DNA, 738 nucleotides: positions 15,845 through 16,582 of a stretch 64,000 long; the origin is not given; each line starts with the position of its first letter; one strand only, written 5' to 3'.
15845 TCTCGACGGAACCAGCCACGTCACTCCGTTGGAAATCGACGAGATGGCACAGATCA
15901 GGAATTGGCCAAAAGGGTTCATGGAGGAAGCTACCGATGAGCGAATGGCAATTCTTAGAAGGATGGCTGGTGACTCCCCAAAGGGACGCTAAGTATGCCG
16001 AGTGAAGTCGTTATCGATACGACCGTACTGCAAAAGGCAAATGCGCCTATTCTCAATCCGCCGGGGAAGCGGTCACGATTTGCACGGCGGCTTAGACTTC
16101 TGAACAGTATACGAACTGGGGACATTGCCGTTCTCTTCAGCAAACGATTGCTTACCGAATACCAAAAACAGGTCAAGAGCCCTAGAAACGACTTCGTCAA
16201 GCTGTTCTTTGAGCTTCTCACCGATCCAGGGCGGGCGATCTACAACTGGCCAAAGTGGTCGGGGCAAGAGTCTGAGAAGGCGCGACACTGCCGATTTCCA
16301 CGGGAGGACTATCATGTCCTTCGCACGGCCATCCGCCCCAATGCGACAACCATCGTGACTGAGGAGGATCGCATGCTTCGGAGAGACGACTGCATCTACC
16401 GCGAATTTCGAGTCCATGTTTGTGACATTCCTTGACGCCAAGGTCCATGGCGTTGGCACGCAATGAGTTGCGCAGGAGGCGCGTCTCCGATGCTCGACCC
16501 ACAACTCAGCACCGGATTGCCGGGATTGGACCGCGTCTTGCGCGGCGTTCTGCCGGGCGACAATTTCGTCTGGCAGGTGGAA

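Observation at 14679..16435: Second ABC-type ATPase, paired with a PIN-like protein: candidate unnamed defense module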

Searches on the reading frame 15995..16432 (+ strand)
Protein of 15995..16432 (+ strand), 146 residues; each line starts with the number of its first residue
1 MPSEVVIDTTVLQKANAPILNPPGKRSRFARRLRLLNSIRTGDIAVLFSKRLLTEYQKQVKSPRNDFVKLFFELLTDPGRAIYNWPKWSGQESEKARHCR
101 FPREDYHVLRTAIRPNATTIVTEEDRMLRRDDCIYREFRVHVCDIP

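Call 3: search_protein_families(library=pfam, proteins=[window:15995-16432:+], max_evalue=1)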
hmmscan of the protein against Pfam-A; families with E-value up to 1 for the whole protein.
window:15995-16432:+ (146 aa): 1 family
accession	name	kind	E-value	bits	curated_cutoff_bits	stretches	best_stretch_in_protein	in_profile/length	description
PF13470.12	PIN_3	-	1e-06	30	27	1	5-123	2-112/115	PIN domain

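Call 4: search_protein_families(library=padloc, proteins=[window:15995-16432:+], max_evalue=1)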
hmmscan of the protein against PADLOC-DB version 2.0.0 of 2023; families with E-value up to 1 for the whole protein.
window:15995-16432:+ (146 aa): 0 families

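Call 5: search_protein_families(library=ncbifam, proteins=[window:15995-16432:+], max_evalue=1)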
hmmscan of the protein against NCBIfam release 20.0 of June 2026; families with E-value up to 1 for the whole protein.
window:15995-16432:+ (146 aa): 2 families
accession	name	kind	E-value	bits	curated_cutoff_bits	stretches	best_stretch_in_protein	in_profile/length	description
NF046100.1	RSP_2648_fam_PIN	equivalog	0.00015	21.8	170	1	35-124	17-105/177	RSP_2648 family PIN domain-containing protein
TIGR00305.1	TIGR00305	equivalog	0.00066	20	29.15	1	32-125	20-110/115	putative toxin-antitoxin system toxin component, PIN family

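Call 8: find_homologous_proteins(query=window:15995-16432:+, max_evalue=0.001)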
Query window:15995-16432:+ (146 aa): 82 proteins with E <= 0.001 among 106 candidates.
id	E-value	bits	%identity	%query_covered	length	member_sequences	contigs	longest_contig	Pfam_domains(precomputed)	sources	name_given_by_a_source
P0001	6.6e-94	329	100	100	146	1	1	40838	PF13470.13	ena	-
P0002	2.5e-72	259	81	100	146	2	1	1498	PF13470.13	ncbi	-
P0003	1.2e-68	247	77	99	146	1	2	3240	-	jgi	-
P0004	1.4e-67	244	75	99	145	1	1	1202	PF13470.13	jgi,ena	-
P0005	3.1e-67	243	76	99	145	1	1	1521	PF13470.13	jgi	jgi:hypothetical protein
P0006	1.6e-66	241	75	99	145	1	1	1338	PF13470.13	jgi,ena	-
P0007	3.4e-66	240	73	99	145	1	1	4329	PF13470.13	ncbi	-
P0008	3.3e-65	236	75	99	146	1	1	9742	-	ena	-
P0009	1.9e-64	234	75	99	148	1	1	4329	PF13470.13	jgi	jgi:hypothetical protein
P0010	2.0e-63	231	74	99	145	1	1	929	PF13470.13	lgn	-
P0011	1.2e-61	225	68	99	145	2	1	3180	-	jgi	jgi:hypothetical protein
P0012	4.2e-57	210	75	88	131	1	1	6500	PF13470.13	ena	-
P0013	3.6e-54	201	68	100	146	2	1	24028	-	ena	-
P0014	3.9e-54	200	63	99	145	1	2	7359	-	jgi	-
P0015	2.4e-53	198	63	99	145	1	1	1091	PF13470.13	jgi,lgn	jgi:hypothetical protein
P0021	1.8e-51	192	64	96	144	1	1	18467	-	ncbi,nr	ncbi:MAG: hypothetical protein HY815_28510 [Candidatus Riflebacteria bacterium]|nr:hypothetical prot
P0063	5.0e-44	168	55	90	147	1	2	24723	-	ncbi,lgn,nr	ncbi:MAG: hypothetical protein NTV86_03180 [Planctomycetota bacterium]|nr:hypothetical protein [Plan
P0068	1.2e-43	166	56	99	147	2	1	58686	-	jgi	jgi:hypothetical protein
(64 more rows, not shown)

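Call 9: find_encoding_contigs(protein=P0021, flank=6000, max_places=3)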
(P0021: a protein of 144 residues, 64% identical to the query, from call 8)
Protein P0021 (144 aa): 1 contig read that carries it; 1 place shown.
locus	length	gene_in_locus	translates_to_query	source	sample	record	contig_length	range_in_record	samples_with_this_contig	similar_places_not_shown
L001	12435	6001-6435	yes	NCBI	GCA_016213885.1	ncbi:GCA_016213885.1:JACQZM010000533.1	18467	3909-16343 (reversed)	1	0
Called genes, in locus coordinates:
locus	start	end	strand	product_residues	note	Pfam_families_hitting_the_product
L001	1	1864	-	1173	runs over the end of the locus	PF02463:SMC_N (faint), PF13476:AAA_23, PF13514:AAA_27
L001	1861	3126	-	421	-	PF00149:Metallophos, PF12850:Metallophos_2 (faint)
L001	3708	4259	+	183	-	PF14907:NTP_transf_5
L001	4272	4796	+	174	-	PF17262:Cas6b_C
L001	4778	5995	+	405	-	PF13175:AAA_15, PF13476:AAA_23 (weak), PF13304:AAA_21, PF13175:AAA_15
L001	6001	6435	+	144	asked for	-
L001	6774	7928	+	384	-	PF02771:Acyl-CoA_dh_N, PF02770:Acyl-CoA_dh_M, PF00441:Acyl-CoA_dh_1, PF22924:ACOX_C_alpha1 (faint), PF08028:Acyl-CoA_dh_2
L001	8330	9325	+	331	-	-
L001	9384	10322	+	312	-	PF14446:Prok-RING_1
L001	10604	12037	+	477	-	PF00512:HisKA, PF02518:HATPase_c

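Call 10: find_encoding_contigs(protein=P0063, flank=6000, max_places=3)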
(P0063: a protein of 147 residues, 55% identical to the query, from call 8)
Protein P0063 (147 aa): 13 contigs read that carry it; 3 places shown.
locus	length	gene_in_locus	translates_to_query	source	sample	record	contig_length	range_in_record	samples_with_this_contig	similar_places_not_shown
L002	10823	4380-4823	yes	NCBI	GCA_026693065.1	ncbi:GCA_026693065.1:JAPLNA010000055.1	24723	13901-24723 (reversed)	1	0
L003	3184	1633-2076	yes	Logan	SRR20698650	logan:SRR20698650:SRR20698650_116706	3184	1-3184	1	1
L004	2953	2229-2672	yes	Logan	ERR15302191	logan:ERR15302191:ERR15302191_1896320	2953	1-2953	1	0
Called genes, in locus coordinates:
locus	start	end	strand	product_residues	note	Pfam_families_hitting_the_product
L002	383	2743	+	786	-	PF18582:HZS_alpha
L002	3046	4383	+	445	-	PF13175:AAA_15, PF13476:AAA_23 (weak), PF13304:AAA_21, PF13175:AAA_15, PF12476:DUF3696 (weak)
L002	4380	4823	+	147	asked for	-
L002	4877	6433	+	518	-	PF13541:ChlI, PF00158:Sigma54_activat (faint), PF00493:MCM (faint), PF01078:Mg_chelatase, PF07728:AAA_5, PF13335:Mg_chelatase_C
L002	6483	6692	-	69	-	-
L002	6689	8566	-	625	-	-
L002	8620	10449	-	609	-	-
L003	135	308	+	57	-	-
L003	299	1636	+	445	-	PF13175:AAA_15, PF13476:AAA_23 (weak), PF13304:AAA_21, PF13175:AAA_15, PF12476:DUF3696 (weak)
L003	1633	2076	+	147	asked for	-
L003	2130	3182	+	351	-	?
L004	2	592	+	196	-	?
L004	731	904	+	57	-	-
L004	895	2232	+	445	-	PF13175:AAA_15, PF13476:AAA_23 (weak), PF13304:AAA_21, PF13175:AAA_15, PF12476:DUF3696 (weak)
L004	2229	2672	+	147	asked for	-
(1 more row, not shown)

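Call 11: find_encoding_contigs(protein=P0068, flank=6000, max_places=3)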
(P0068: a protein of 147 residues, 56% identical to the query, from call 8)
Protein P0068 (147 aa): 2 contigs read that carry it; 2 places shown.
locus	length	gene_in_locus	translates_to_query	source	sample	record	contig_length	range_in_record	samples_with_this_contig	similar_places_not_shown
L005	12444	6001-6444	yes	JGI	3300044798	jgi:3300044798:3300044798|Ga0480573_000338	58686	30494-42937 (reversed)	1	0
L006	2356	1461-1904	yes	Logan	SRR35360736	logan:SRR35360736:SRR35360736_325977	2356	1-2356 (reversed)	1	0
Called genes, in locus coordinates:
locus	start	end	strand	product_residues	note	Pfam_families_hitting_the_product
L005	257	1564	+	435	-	PF01408:GFO_IDH_MocA, PF22725:GFO_IDH_MocA_C3 (weak), PF19051:GFO_IDH_MocA_C2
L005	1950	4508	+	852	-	PF13646:HEAT_2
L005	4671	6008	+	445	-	PF13175:AAA_15, PF13476:AAA_23 (weak), PF13304:AAA_21, PF13175:AAA_15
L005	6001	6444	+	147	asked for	-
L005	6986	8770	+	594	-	-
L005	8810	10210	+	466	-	-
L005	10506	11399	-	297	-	PF01261:AP_endonuc_2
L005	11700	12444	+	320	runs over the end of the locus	PF01408:GFO_IDH_MocA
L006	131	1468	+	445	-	PF13175:AAA_15, PF13476:AAA_23 (weak), PF13304:AAA_21, PF13175:AAA_15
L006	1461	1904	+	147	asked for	-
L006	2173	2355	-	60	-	?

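Call 21: find_related_loci(query=A1, collection=genome_contigs, flank=8000)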
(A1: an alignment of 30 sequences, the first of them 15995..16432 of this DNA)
Query A1 (146 aa) in genome_contigs; peptide patterns used: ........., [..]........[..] (x = any residue, [..] = any of these).
51 stretches matched a pattern; 19 encode a relative of the query (tblastn E <= 1e-3); 19 distinct loci.
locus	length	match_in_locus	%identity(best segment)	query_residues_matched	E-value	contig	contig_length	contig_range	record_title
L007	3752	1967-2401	68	1-145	3e-58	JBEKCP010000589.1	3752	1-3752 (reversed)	MAG: Thermoguttaceae bacterium isolate SPRUCE 162 SPRUCE_162_589, whole genome shotgun sequence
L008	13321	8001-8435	63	1-145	6e-58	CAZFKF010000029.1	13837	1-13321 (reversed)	MAG TPA_asm: uncultured Planctomycetaceae bacterium isolate binchicken_co20_427 genome assembly, contig: NODE_8283_lengt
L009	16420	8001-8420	64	3-142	7e-57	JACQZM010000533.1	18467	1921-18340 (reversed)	MAG: Candidatus Riflebacteria bacterium isolate NC_groundwater_1567_Pr4_S-0.65um_68_8 SR1-18-Sp65_coassembly_scaffold_37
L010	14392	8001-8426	59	1-142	3e-56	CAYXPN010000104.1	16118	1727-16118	MAG TPA_asm: uncultured Planctomycetaceae bacterium isolate binchicken_co17_32 genome assembly, contig: NODE_8604_length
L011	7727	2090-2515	57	1-142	8e-53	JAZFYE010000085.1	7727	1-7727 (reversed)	MAG: Phycisphaerales bacterium isolate MT5bin.16 MT5bin.16_85, whole genome shotgun sequence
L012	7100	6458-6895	56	1-144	2e-52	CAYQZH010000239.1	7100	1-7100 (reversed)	MAG TPA_asm: uncultured Phycisphaera sp. isolate SRP119689_co1_320 genome assembly, contig: NODE_17152_length_7100_cov_6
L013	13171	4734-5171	57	1-144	1e-51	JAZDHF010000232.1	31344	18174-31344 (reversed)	MAG: Planctomycetota bacterium isolate MEGAHIT-group-0.304 k141_18773571, whole genome shotgun sequence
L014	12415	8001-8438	56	1-142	3e-51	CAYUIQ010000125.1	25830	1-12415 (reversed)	MAG TPA_asm: uncultured Planctomycetaceae bacterium isolate SRP167671_co1_171 genome assembly, contig: NODE_2155_length_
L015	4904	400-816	58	4-142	2e-47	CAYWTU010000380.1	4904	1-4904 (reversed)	MAG TPA_asm: uncultured Pirellulales bacterium isolate SRP150892_co2_82 genome assembly, contig: NODE_29496_length_4904_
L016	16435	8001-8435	55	1-144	1e-47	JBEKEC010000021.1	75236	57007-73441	MAG: Tepidisphaeraceae bacterium isolate SPRUCE 198 SPRUCE_198_21, whole genome shotgun sequence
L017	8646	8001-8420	55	4-142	3e-46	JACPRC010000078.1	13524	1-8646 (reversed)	MAG: Planctomycetota bacterium isolate NC_groundwater_669_Ag_B-0.1um_68_34 B_1_S1_Biohub_coassembly_k141_2242678, whole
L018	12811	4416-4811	55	13-144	2e-46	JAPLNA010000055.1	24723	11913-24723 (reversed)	MAG: Planctomycetota bacterium isolate LacPavin_0419_WC90_MAG_66_8 LacPavin_0419_WC90_scaffold_112429, whole genome shot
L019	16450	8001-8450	53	1-146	2e-44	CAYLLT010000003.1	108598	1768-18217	MAG TPA_asm: uncultured Planctomycetales bacterium isolate SRP119689_co1_258 genome assembly, contig: NODE_155_length_10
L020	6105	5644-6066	52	3-142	1e-44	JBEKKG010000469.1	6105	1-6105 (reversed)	MAG: Planctomycetota bacterium isolate SPRUCE 341 SPRUCE_341_469, whole genome shotgun sequence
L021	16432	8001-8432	47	4-144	2e-39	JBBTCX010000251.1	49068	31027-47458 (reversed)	MAG: Planctomycetota bacterium isolate H41-bin234_1 H41_bin234_1_000000000251, whole genome shotgun sequence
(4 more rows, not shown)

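Call 24: predict_structure(alignment_id=A1)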
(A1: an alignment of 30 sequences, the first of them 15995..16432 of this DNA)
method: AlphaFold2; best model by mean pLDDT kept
length: 146 residues; sequences in the alignment: 30
mean_pLDDT: 94.7   pTM: 0.89
mean pLDDT of the five models: 94.7, 94.5, 94.4, 93.8, 93.4
residues with pLDDT >= 90: 131; 70-90: 13; 50-70: 2; < 50: 0
segments of 3 or more residues with pLDDT < 50: none
pLDDT, mean of each block of 10 residues (from residue 1): 89 95 91 95 94 96 95 86 96 98 97 97 98 98 95
secondary structure, 60 per line:
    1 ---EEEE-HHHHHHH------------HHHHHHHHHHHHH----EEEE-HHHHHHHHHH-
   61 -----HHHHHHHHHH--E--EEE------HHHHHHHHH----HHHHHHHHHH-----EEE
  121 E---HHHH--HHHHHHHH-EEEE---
elements in order: E4-7 H9-15 H28-40 E45-48 H50-59 H66-75 E81-83 H90-98 H103-112 E118-121 H125-128 H131-138 E140-143

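Call 30: search_solved_structures(query=A1, max_evalue=10, show_alignments=3)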
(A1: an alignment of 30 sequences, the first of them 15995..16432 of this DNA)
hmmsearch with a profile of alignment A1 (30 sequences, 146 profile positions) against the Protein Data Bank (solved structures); distinct sequences matched with E-value up to 10: 8.
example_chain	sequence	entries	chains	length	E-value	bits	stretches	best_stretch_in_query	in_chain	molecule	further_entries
9enr_A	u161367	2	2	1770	0.02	17.9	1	37-85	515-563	Vitellogenin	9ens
7a8s_A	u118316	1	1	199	0.36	13.8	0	78-125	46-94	sTIM11_h3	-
8r8o_A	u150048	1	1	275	0.84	12.6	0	76-128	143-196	HalluTIM3-1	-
3s98_A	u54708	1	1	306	0.96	12.4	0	76-104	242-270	Interferon alpha/beta receptor 1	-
8y31_E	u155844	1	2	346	1.3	12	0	76-104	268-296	Interferon alpha/beta receptor 1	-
6yqy_A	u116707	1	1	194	2.8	10.9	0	77-121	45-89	de novo designed TIM barrel sTIM11noCys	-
7osu_A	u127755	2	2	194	3.4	10.6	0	78-121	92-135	sTIM11noCys-SB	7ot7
5bvl_A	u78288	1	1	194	4.1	10.4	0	77-123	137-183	designed TIM barrel sTIM11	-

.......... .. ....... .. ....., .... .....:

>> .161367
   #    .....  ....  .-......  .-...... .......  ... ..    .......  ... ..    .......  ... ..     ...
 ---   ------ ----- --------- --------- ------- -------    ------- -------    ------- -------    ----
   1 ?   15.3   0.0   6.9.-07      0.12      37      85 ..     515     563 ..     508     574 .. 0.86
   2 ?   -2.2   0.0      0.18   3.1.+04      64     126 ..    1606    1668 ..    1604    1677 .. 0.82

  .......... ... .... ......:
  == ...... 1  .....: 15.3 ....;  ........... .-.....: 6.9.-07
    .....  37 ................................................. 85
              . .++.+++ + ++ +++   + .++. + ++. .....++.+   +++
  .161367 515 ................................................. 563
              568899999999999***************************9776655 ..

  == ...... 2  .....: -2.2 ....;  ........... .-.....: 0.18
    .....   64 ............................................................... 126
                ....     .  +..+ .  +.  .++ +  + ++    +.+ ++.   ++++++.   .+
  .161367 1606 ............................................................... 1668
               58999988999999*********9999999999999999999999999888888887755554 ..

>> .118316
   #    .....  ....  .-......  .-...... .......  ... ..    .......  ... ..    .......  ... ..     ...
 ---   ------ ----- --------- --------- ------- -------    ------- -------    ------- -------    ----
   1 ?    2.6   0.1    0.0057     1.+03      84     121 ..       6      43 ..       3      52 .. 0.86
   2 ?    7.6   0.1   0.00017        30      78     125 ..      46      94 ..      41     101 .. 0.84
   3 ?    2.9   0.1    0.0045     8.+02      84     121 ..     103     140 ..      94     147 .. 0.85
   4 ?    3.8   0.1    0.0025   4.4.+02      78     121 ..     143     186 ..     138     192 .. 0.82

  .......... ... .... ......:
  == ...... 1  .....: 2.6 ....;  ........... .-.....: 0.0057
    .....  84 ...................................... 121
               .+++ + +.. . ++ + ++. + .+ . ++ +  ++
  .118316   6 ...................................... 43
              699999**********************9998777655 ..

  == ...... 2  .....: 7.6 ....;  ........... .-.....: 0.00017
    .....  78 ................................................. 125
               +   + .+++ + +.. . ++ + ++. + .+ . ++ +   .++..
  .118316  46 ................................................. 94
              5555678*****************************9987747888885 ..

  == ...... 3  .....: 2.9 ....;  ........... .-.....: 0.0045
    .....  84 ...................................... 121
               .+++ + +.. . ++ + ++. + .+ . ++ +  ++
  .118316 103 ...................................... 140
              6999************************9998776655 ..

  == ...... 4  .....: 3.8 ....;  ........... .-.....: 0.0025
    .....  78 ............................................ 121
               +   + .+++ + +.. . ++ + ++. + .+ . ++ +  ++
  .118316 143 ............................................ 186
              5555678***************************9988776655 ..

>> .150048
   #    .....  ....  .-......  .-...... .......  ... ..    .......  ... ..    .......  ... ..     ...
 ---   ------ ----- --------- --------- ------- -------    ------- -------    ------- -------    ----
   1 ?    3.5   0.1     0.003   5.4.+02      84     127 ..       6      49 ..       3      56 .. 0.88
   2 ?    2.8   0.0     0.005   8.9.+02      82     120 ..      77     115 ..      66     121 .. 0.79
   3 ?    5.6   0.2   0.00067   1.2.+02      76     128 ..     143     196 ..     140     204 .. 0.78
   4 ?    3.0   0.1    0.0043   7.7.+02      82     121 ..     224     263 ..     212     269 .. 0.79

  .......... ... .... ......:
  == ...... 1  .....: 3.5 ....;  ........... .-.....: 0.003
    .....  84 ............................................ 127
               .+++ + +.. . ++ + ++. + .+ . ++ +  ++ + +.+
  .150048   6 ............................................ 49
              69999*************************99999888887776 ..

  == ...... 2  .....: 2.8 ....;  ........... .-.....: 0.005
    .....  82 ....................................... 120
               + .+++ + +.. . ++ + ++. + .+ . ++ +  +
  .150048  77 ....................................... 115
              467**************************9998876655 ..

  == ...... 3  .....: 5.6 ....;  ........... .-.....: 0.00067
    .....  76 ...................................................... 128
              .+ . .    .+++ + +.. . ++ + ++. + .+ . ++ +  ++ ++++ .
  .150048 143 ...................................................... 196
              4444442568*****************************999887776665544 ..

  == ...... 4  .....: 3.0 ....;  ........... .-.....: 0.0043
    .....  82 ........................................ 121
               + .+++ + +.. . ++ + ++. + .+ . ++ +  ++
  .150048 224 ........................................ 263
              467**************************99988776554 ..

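Call 31: search_protein_families(library=padloc, alignment_id=A1, max_evalue=10)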
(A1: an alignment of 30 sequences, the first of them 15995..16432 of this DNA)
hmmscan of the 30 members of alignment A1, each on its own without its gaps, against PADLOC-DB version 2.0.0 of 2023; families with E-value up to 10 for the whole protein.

A. member 1, window:15995-16432:+ (146 aa): 0 families

B. families by the number of members that match (of 30 scanned): 2 families
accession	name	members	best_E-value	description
PDLC03868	LmuB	1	0.014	-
PDLC00906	JAB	1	0.036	JAB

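Call 45: search_protein_representatives(alignment_id=A1)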
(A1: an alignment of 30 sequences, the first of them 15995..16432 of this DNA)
Query: 30 sequences, 146 profile positions. Proteins with E-value up to 0.001 (for the whole library): 107; up to 1e-10: 74; up to 1e-30: 31. The best 107 are listed.
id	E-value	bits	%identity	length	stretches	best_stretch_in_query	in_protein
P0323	2.5e-54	199.3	-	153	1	3-144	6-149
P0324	6.3e-54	197.9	-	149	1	1-145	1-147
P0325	6.4e-54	197.9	-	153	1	2-144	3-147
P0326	1.7e-52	193.3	-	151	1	2-145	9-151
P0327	8.5e-50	184.6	-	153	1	4-145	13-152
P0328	1.8e-49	183.5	-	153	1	3-145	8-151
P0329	9.8e-49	181.1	-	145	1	3-145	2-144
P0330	1.5e-48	180.5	-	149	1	1-142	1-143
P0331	1.7e-46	173.8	-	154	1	4-145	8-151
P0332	8.4e-46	171.6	-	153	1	3-145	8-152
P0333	2.1e-45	170.3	-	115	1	35-144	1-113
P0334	3.4e-44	166.4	-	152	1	1-145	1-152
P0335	7.2e-44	165.3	-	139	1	10-145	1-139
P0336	2.6e-43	163.5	-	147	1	1-145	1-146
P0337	3.4e-43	163.1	-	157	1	3-144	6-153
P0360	3.8e-23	98.1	-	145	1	3-145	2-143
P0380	2.0e-15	73.1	-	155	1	4-145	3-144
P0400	1.7e-09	53.8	-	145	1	4-143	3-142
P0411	9.1e-07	45.0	-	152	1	1-145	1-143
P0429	5.9e-04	35.9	-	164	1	2-125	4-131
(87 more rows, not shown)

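Call 48: find_encoding_contigs(protein=P0429, flank=4000, max_places=3)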
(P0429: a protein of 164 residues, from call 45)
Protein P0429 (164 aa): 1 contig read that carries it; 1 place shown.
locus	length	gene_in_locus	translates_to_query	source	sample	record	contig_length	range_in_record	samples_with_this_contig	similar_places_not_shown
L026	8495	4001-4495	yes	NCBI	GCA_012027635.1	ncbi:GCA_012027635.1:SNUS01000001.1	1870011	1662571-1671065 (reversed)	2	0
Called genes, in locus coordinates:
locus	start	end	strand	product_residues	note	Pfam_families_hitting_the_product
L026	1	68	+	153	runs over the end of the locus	-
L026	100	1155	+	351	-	PF03600:CitMHS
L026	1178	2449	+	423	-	PF22641:TiaS_TCKD, PF08489:TiaS_FLD, PF01336:tRNA_anti-codon, PF23783:Zn_ribbon_TiaS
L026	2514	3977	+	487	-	PF02463:SMC_N (weak), PF13175:AAA_15, PF13304:AAA_21, PF13175:AAA_15, PF12476:DUF3696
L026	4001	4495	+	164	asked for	-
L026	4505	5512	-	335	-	PF01916:DS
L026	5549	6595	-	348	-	PF01488:Shikimate_DH (faint), PF00890:FAD_binding_2 (faint), PF01266:DAO (faint), PF07992:Pyr_redox_2, PF13450:NAD_binding_8 (weak), PF13738:Pyr_redox_3 (weak), PF00070:Pyr_redox (weak)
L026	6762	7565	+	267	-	PF00106:adh_short, PF13561:adh_short_C2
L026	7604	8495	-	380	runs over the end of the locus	PF01979:Amidohydro_1, PF07969:Amidohydro_3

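Call 49: find_encoding_contigs(protein=P0400, flank=4000, max_places=3)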
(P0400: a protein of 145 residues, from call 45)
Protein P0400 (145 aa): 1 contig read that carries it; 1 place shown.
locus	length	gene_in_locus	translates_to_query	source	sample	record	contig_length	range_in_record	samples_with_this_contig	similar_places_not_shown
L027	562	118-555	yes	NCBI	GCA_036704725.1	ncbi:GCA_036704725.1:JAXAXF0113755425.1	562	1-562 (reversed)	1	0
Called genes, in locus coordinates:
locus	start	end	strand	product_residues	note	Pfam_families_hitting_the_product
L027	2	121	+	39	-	?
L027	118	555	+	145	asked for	-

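Call 50: find_encoding_contigs(protein=P0360, flank=4000, max_places=2)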
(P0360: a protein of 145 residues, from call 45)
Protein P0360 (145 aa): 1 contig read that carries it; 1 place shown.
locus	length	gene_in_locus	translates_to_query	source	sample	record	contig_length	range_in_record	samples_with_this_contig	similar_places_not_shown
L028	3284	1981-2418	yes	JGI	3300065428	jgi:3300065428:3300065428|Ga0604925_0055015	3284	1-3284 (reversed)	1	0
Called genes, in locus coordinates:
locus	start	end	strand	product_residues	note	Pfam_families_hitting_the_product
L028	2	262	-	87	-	?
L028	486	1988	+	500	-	PF13175:AAA_15, PF13476:AAA_23 (weak), PF13304:AAA_21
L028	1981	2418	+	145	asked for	-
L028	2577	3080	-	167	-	PF13527:Acetyltransf_9 (faint), PF00583:Acetyltransf_1, PF13673:Acetyltransf_10, PF13508:Acetyltransf_7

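Call 51: find_encoding_contigs(protein=P0411, flank=4000, max_places=2)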
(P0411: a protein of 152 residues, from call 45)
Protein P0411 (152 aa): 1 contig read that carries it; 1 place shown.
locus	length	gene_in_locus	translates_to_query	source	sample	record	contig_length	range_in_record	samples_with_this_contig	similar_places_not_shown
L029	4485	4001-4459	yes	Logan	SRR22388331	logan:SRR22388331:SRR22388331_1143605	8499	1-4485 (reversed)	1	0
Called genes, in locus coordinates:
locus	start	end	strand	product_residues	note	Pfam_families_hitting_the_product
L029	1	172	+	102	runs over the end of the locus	-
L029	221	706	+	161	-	-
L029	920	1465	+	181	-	-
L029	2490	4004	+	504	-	PF13175:AAA_15 (weak), PF13304:AAA_21, PF13175:AAA_15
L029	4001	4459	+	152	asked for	-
